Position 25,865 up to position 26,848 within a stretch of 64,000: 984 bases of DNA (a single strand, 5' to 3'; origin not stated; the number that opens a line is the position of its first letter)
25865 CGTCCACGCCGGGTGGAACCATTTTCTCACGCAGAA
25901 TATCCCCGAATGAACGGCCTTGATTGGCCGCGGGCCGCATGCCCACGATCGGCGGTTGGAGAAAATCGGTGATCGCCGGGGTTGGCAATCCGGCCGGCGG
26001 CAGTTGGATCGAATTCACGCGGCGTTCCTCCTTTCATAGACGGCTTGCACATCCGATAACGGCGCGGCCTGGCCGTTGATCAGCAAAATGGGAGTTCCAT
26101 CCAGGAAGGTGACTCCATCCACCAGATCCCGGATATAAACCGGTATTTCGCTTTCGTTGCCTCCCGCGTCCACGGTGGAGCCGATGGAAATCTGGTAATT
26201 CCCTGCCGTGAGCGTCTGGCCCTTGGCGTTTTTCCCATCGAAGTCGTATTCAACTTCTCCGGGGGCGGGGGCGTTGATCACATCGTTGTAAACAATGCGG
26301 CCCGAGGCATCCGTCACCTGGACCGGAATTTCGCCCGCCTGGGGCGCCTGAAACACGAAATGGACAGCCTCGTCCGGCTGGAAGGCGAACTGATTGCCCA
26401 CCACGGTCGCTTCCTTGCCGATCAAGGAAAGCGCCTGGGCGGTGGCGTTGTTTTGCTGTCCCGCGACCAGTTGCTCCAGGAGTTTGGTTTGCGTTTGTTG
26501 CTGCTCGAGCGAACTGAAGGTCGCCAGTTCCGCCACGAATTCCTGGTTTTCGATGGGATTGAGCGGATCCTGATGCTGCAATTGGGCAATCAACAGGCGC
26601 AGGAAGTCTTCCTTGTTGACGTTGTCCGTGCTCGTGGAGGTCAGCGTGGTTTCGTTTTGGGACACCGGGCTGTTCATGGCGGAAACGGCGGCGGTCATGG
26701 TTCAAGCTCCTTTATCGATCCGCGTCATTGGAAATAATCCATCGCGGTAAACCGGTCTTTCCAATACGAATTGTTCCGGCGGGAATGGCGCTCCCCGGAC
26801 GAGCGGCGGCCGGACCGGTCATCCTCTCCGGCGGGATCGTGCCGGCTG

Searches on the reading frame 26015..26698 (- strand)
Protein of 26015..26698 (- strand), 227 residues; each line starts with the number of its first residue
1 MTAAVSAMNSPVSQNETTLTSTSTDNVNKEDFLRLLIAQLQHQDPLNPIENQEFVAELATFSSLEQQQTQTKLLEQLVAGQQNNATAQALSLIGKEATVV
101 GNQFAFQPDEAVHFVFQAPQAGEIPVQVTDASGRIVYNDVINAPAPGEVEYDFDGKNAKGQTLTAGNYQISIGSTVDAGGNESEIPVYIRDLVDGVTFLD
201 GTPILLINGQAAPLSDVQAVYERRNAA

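Call 49: search_protein_families(library=pfam, proteins=[window:26015-26698:-], max_evalue=0.001)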
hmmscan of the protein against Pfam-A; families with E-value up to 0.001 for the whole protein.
window:26015-26698:- (227 aa): 3 families
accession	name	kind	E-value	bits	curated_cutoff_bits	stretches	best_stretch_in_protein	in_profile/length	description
PF03963.19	FlgD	-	6.7e-19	68.3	27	1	9-75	8-74/75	Flagellar hook capping protein - N-terminal region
PF13860.13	FlgD_ig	-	5.4e-11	42.8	27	1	118-175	19-76/79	FlgD Ig-like domain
PF13861.12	FLgD_tudor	-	3.4e-10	40.4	26.9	1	86-218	3-58/58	FlgD Tudor-like domain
